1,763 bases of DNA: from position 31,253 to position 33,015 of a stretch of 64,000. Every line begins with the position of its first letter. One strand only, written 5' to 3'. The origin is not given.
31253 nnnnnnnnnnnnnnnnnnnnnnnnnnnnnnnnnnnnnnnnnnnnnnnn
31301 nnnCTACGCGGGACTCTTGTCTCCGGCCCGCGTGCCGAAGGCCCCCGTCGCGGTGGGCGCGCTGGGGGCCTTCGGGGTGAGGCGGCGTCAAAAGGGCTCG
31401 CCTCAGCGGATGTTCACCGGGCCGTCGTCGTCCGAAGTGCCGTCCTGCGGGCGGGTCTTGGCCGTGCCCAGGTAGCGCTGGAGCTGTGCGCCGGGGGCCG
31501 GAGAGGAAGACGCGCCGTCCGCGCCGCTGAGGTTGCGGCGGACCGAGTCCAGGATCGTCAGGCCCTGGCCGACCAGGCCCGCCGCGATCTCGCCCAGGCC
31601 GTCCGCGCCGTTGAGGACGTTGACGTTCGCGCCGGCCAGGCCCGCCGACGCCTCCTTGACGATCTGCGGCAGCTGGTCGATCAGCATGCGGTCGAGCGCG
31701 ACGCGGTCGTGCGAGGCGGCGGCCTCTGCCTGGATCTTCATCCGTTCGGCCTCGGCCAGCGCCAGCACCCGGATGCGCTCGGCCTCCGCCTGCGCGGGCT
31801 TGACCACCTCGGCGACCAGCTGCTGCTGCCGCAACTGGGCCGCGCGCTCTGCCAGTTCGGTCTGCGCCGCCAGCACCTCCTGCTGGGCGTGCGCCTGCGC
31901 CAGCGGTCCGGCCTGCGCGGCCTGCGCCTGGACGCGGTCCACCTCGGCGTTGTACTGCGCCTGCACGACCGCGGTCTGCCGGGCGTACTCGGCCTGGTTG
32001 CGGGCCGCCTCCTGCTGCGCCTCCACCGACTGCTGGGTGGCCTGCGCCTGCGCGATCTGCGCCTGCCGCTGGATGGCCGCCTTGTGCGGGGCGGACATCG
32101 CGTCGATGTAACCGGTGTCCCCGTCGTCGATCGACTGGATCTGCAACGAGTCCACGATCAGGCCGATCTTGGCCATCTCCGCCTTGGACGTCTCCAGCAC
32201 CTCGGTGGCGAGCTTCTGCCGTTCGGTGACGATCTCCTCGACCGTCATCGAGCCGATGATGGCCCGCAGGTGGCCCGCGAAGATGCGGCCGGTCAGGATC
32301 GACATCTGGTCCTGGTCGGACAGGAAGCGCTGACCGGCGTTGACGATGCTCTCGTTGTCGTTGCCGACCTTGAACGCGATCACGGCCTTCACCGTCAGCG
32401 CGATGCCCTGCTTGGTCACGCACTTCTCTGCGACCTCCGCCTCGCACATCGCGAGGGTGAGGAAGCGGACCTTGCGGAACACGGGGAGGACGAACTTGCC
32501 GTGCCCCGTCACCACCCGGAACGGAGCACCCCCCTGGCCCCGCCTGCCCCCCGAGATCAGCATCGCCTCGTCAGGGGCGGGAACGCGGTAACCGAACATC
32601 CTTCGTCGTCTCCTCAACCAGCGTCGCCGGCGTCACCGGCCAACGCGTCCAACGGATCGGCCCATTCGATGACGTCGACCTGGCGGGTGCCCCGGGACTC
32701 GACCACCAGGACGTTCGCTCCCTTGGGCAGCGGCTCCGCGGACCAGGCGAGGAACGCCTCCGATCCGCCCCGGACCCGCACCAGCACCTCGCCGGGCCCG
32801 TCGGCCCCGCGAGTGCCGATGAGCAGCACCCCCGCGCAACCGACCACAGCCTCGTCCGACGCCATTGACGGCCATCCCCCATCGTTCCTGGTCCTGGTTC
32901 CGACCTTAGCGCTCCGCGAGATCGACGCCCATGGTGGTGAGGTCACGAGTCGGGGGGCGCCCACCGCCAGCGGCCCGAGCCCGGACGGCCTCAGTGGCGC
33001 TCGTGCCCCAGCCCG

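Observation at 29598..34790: Locus architecture: the duplicated peptide/PIMT modules bracket an NfeD-flotillin pair and a GntR regulator inside a patch of decaying genes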

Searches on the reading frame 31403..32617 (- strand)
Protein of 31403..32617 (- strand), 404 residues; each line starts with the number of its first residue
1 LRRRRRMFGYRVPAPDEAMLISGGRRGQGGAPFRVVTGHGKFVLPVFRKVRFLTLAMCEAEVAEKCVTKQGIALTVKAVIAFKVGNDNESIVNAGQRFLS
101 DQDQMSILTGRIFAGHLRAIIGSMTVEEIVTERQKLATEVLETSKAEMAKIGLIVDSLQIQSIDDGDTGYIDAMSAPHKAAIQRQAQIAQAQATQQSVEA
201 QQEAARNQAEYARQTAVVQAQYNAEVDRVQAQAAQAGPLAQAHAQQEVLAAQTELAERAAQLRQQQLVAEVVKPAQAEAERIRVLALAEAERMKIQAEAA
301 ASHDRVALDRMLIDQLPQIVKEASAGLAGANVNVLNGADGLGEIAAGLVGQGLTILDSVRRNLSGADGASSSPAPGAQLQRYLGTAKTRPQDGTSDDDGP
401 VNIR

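Call 3: search_protein_families(library=pfam, proteins=[window:31403-32617:-], max_evalue=0.01)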
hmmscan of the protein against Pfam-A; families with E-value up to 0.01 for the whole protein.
window:31403-32617:- (404 aa): 2 families
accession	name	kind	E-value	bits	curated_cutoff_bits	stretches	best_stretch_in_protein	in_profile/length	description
PF01145.31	Band_7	-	2.2e-23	83.7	23.6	1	28-193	19-174/176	SPFH domain / Band 7 family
PF15975.10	Flot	-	1.5e-05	25.5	27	1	275-343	11-81/124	Flotillin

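Call 27: find_homologous_proteins(query=window:31403-32617:-, max_evalue=1e-20)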
Query window:31403-32617:- (404 aa): 7705 proteins with E <= 1e-20 among 8000 candidates; the best 120 are listed.
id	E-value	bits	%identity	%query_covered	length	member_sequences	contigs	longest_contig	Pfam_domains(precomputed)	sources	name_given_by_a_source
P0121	2.5e-207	706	87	98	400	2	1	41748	PF01145.32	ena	-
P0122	2.7e-207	706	86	98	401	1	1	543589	PF01145.32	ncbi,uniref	ncbi:SPFH domain-containing protein [Streptomyces sp. NPDC020917]|uniref:SPFH domain-containing prot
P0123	2.4e-206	703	86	99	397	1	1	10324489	PF01145.32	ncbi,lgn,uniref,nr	ncbi:SPFH domain-containing protein [Streptomyces sp. NBC_00569]|uniref:SPFH domain-containing prote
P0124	7.0e-206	701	85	99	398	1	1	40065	PF01145.32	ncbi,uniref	ncbi:SPFH domain-containing protein [Streptomyces sp. NPDC058321]|uniref:SPFH domain-containing prot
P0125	7.7e-206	701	95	88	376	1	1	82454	PF01145.32,PF15975.11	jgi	jgi:flotillin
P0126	1.1e-205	701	86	98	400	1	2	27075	PF01145.32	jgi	jgi:uncharacterized membrane protein YqiK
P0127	1.1e-205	701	93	91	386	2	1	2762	PF01145.32,PF15975.11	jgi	-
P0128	1.4e-205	700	86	99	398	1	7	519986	PF01145.32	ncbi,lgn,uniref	ncbi:SPFH domain-containing protein [Streptomyces sp. NPDC056949]|uniref:SPFH domain-containing prot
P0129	2.1e-205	700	92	91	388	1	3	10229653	PF01145.32,PF15975.11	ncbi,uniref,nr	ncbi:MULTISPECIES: SPFH domain-containing protein [unclassified Streptomyces]|uniref:SPFH domain-con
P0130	2.5e-205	700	86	99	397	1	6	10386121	PF01145.32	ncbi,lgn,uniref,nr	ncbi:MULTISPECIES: SPFH domain-containing protein [unclassified Streptomyces]|uniref:SPFH domain-con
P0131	2.5e-205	700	85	99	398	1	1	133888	PF01145.32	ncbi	ncbi:SPFH domain-containing protein [Streptomyces sp. NPDC055092]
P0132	2.6e-205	700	92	91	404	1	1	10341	PF01145.32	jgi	jgi:uncharacterized membrane protein YqiK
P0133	2.6e-205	700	85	99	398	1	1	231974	PF01145.32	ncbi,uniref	ncbi:SPFH domain-containing protein [Streptomyces sp. NPDC056002]|uniref:SPFH domain-containing prot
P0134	3.0e-205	699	87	95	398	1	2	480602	PF01145.32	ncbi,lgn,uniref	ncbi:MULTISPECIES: SPFH domain-containing protein [unclassified Streptomyces]|uniref:SPFH domain-con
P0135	3.5e-205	699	94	90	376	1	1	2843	PF01145.32,PF15975.11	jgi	jgi:flotillin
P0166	3.6e-203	692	93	88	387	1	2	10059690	PF01145.32,PF15975.11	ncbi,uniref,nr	ncbi:flotillin family protein [Streptomyces noursei]|uniref:SPFH domain-containing protein n=1 Tax=S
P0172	5.3e-203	692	90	92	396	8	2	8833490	PF01145.32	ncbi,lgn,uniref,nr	ncbi:hypothetical protein RVR_115 [Actinacidiphila reveromycinica]|uniref:Band 7 domain-containing p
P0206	1.1e-201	688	92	90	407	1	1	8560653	PF01145.32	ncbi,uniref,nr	ncbi:SPFH domain-containing protein [Actinacidiphila sp. DG2A-62]|uniref:SPFH domain-containing prot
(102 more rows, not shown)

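Call 28: find_encoding_contigs(protein=P0206, flank=7000, max_places=1)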
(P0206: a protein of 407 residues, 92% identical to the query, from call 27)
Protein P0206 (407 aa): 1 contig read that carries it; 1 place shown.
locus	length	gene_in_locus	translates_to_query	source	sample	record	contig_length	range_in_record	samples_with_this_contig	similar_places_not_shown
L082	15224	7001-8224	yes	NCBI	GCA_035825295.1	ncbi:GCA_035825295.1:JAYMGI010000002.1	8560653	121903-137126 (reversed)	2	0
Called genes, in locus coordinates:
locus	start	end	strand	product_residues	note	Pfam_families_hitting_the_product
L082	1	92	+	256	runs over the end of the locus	PF00590:TP_methylase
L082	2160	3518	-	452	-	PF01053:Cys_Met_Meta_PP, PF00155:Aminotran_1_2 (faint), PF01041:DegT_DnrJ_EryC1 (weak)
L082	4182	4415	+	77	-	PF19813:DUF6296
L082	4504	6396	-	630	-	PF06965:Na_H_antiport_1, PF01323:DSBA, PF13462:Thioredoxin_4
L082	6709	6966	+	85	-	-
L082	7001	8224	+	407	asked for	PF01145:Band_7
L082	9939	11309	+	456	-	PF00070:Pyr_redox (faint), PF07992:Pyr_redox_2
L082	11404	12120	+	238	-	PF00075:RNase_H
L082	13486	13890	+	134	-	PF25848:Rodlin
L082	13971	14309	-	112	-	-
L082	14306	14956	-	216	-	PF01381:HTH_3, PF13560:HTH_31, PF07883:Cupin_2, PF02311:AraC_binding (faint)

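Call 29: find_encoding_contigs(protein=P0172, flank=7000, max_places=1)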
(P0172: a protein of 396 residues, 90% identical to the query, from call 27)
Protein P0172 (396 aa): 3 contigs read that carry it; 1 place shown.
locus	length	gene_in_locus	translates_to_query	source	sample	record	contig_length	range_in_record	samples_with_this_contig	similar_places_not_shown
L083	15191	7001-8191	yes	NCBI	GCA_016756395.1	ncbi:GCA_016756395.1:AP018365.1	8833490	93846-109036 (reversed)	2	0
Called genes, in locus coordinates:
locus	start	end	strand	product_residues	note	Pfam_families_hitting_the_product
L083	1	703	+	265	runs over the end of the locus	PF01061:ABC2_membrane, PF12698:ABC2_membrane_3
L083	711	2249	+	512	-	PF07730:HisKA_3, PF02518:HATPase_c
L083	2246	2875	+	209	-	PF00072:Response_reg, PF00196:GerE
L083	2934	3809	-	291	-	PF02146:SIR2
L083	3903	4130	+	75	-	PF19813:DUF6296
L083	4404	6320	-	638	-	PF06965:Na_H_antiport_1, PF01323:DSBA, PF13462:Thioredoxin_4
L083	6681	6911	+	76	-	-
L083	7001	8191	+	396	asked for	PF01145:Band_7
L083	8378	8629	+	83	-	PF20088:DUF6480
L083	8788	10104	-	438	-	PF00501:AMP-binding, PF14535:AMP-binding_C_2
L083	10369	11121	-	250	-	PF07336:ABATE, PF11706:zf-CGNR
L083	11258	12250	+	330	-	PF08240:ADH_N, PF00107:ADH_zinc_N, PF13602:ADH_zinc_N_2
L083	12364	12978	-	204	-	PF01047:MarR, PF12802:MarR_2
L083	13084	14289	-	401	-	PF01548:DEDD_Tnp_IS110, PF02371:Transposase_20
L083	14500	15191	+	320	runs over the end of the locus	PF00107:ADH_zinc_N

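Call 30: find_encoding_contigs(protein=P0129, flank=7000, max_places=1)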
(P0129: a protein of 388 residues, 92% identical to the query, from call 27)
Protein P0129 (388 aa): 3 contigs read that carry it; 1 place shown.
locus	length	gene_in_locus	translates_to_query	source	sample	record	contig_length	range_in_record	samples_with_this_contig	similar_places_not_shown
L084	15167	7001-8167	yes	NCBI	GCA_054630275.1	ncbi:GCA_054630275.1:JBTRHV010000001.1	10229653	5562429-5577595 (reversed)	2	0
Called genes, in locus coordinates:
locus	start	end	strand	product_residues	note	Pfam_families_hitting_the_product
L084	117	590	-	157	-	PF01337:Barstar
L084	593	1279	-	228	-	PF00545:Ribonuclease (weak)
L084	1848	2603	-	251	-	PF14016:DUF4232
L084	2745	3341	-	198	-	PF16925:TetR_C_13 (faint), PF00440:TetR_N, PF13977:TetR_C_6 (faint)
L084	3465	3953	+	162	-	PF07080:DUF1348, PF14534:DUF4440 (weak), PF12680:SnoaL_2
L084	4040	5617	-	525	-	PF00392:GntR, PF00155:Aminotran_1_2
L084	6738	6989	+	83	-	-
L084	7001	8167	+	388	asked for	PF01145:Band_7, PF15975:Flot (weak)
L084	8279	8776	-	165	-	PF12802:MarR_2, PF01047:MarR, PF13463:HTH_27 (faint)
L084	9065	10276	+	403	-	PF00067:p450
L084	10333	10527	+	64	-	PF06902:Fer4_19 (weak), PF13459:Fer4_15, PF13370:Fer4_13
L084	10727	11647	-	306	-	PF13560:HTH_31, PF17765:MLTR_LBD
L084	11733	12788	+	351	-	PF08240:ADH_N, PF00107:ADH_zinc_N, PF13602:ADH_zinc_N_2 (weak)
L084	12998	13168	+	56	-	PF01783:Ribosomal_L32p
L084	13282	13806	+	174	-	-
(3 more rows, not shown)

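Call 31: find_encoding_contigs(protein=P0123, flank=7000, max_places=1)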
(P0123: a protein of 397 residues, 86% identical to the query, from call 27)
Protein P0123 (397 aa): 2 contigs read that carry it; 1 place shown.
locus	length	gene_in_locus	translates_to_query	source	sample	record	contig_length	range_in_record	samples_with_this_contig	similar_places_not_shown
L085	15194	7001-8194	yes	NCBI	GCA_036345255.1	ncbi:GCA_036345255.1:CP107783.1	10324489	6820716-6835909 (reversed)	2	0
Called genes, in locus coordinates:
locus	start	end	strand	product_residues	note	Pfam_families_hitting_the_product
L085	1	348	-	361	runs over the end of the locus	-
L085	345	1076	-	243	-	PF01209:Ubie_methyltran, PF07021:MetW, PF13489:Methyltransf_23, PF13847:Methyltransf_31, PF08241:Methyltransf_11, PF08242:Methyltransf_12, PF13649:Methyltransf_25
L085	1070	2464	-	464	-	PF13439:Glyco_transf_4, PF13579:Glyco_trans_4_4, PF20706:GT4-conflict, PF00534:Glycos_transf_1, PF13692:Glyco_trans_1_4, PF13524:Glyco_trans_1_2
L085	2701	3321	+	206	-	PF00440:TetR_N, PF17925:TetR_C_20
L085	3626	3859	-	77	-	PF13459:Fer4_15 (weak), PF13370:Fer4_13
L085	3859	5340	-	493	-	PF00171:Aldedh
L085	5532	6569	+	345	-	PF00753:Lactamase_B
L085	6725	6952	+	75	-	-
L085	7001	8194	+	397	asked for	PF01145:Band_7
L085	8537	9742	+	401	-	PF00432:Prenyltrans (faint), PF13243:SQHop_cyclase_C (faint)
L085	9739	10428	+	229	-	PF28005:SCO2322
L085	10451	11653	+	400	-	PF02361:CbiQ (weak)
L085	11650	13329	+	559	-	PF03193:RsgA_GTPase (faint), PF13476:AAA_23 (faint), PF13481:AAA_25 (faint), PF13555:AAA_29 (faint), PF00005:ABC_tran, PF13191:AAA_16 (weak), PF00005:ABC_tran, PF13304:AAA_21, +3 more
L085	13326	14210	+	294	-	-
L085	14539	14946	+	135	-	PF01464:SLT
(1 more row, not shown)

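Call 40: search_protein_families(library=ncbifam, proteins=[window:31403-32617:-], max_evalue=1)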
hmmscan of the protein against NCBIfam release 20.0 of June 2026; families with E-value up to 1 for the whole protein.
window:31403-32617:- (404 aa): 4 families
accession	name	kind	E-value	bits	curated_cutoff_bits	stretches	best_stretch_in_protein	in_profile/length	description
NF058507.1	FlotScfldFlot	equivalog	4.4e-43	148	700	2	10-255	21-287/477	flotillin lipid rafts scaffold protein FloT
NF008259.0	PRK11029.1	equivalog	0.0011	18.1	427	1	44-143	56-154/334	protease modulator HflC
NF007065.0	PRK09510.1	equivalog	0.0091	15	213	1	183-387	124-310/387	cell envelope integrity protein TolA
TIGR01932.1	hflC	equivalog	0.27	10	134.4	1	41-141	53-153/318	protease modulator HflC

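Call 70: find_encoding_contigs(protein=P0125, flank=7000, max_places=1)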
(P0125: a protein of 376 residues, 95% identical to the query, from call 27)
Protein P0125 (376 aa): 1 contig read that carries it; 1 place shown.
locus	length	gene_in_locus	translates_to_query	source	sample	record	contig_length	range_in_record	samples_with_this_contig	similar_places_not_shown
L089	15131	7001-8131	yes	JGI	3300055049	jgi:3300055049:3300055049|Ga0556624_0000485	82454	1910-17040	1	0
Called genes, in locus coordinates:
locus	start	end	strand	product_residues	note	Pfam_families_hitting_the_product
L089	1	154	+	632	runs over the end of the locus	PF01807:Zn_ribbon_DnaG, PF08275:DNAG_N, PF01751:Toprim, PF13155:Toprim_2, PF13662:Toprim_4, PF10410:DnaB_bind, PF08278:DnaG_DnaB_bind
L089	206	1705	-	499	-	PF00370:FGGY_N, PF02782:FGGY_C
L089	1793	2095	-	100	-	-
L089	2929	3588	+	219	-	PF02525:Flavodoxin_2, PF03358:FMN_red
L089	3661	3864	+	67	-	-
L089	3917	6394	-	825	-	PF04185:Phosphoesterase, PF08450:SGL (faint), PF10282:Lactonase (faint), PF22494:choice_anch_I (faint), PF23381:Beta-prop_IFT122_1st (faint), PF25174:Beta-prop_THOC3 (weak), PF02239:Cytochrom_D1 (faint), PF21783:YNCE (weak)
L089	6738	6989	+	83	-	-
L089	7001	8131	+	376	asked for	PF01145:Band_7, PF15975:Flot (weak)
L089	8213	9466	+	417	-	PF00067:p450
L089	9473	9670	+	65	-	PF13459:Fer4_15, PF13370:Fer4_13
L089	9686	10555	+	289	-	PF00571:CBS, PF04972:BON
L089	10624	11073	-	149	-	PF00571:CBS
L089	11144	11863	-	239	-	PF00072:Response_reg, PF08281:Sigma70_r4_2, PF00196:GerE, PF04545:Sigma70_r4 (weak)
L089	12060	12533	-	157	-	PF00210:Ferritin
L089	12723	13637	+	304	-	PF00582:Usp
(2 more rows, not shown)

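Call 71: find_encoding_contigs(protein=P0166, flank=7000, max_places=1)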
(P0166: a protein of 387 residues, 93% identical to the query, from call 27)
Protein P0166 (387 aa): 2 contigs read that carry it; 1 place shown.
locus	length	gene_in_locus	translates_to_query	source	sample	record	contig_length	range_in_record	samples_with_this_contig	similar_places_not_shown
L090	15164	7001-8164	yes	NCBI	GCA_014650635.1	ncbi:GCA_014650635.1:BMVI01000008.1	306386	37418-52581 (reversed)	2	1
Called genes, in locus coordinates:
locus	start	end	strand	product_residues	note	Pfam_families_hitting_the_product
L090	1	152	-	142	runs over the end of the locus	PF07179:SseB (weak)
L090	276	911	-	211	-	PF00440:TetR_N, PF13977:TetR_C_6 (faint)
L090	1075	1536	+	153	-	PF07080:DUF1348, PF12680:SnoaL_2, PF14534:DUF4440 (weak)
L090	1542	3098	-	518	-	PF00392:GntR, PF00155:Aminotran_1_2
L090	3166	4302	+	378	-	PF13489:Methyltransf_23, PF05175:MTS (weak), PF01209:Ubie_methyltran, PF13847:Methyltransf_31, PF08241:Methyltransf_11, PF08242:Methyltransf_12, PF13649:Methyltransf_25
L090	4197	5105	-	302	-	PF13560:HTH_31, PF17765:MLTR_LBD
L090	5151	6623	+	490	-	PF00083:Sugar_tr (weak), PF05977:MFS_3 (weak), PF07690:MFS_1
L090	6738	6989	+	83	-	-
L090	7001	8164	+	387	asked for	PF01145:Band_7, PF15975:Flot (weak)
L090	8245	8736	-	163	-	PF12802:MarR_2, PF01047:MarR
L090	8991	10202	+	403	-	PF00067:p450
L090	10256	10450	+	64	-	PF06902:Fer4_19 (weak), PF13459:Fer4_15, PF13370:Fer4_13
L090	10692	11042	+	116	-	-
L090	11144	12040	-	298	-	PF13560:HTH_31, PF01381:HTH_3 (weak), PF17765:MLTR_LBD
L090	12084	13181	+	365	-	PF08240:ADH_N, PF00107:ADH_zinc_N, PF13602:ADH_zinc_N_2 (weak)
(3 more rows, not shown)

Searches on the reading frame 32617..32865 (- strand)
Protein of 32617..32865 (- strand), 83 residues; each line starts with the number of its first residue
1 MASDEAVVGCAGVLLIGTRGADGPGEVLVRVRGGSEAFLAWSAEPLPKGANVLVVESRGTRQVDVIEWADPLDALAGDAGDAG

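Call 39: search_protein_families(library=pfam, proteins=[window:32617-32865:-], max_evalue=5)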
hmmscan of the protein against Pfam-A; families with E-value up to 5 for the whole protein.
window:32617-32865:- (83 aa): 1 family
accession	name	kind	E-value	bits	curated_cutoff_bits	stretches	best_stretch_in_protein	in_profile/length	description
PF01957.25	NfeD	-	0.043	14.5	29.1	1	5-61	2-52/57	NfeD-like C-terminal, partner-binding domain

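Call 40: search_protein_families(library=ncbifam, proteins=[window:32617-32865:-], max_evalue=1)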
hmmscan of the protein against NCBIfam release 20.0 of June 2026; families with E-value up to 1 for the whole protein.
window:32617-32865:- (83 aa): 0 families

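Call 42: search_solved_structures(query=A2, max_evalue=10, show_alignments=2)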
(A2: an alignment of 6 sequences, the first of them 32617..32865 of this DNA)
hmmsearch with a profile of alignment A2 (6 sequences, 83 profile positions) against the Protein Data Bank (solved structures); distinct sequences matched with E-value up to 10: 6.
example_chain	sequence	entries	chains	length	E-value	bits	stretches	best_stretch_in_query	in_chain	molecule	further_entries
7osv_A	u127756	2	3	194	0.00017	24.5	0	43-59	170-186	DeNovoTIM6-SB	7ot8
2k14_A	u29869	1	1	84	0.34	13.9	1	15-57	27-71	YuaF protein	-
1a0k_A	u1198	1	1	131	0.73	12.9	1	17-59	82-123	PROFILIN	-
3nul_A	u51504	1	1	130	0.73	12.9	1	17-59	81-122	PROFILIN I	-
2exd_A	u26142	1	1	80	0.91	12.6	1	28-60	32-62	nfeD short homolog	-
6iqi_A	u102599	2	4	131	1.1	12.3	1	17-59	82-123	Profilin-2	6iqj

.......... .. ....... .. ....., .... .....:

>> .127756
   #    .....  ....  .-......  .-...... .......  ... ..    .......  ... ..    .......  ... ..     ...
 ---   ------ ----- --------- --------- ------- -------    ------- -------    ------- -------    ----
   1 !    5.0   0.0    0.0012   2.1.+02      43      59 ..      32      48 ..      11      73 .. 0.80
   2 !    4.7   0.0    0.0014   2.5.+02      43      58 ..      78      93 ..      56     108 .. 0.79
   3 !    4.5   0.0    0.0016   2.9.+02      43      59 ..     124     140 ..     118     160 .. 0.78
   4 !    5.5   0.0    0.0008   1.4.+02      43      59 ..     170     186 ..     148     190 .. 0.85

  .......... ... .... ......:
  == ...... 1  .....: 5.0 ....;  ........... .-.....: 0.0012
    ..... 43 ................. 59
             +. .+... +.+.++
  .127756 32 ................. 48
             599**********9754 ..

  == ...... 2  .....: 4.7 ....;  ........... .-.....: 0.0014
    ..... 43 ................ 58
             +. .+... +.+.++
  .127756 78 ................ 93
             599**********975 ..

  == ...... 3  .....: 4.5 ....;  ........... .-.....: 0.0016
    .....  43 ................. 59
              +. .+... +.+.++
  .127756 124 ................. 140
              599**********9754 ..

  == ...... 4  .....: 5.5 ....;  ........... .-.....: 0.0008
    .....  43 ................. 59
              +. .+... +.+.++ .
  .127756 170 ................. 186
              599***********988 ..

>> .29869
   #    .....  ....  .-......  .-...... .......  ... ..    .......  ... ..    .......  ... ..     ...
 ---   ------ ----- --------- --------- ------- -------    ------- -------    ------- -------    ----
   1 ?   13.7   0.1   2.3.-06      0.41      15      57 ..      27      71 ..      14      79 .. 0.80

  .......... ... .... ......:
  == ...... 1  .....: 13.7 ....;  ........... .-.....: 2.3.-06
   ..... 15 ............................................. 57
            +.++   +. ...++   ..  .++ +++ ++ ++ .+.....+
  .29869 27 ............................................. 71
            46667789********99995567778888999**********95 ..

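Call 56: predict_structure(protein=window:32617-32865:-)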
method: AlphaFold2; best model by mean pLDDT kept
length: 83 residues; sequences in the alignment: 1
mean_pLDDT: 54.2   pTM: 0.34
mean pLDDT of the five models: 54.2, 49.1, 48.7, 45.2, 43.9
residues with pLDDT >= 90: 0; 70-90: 2; 50-70: 49; < 50: 32
segments of 3 or more residues with pLDDT < 50: 1-15, 69-75, 80-83
pLDDT, mean of each block of 10 residues (from residue 1): 41 47 62 62 65 59 51 48 45
secondary structure, 60 per line:
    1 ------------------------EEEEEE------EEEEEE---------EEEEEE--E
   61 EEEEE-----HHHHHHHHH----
elements in order: E25-30 E37-42 E52-57 E60-65 H71-79
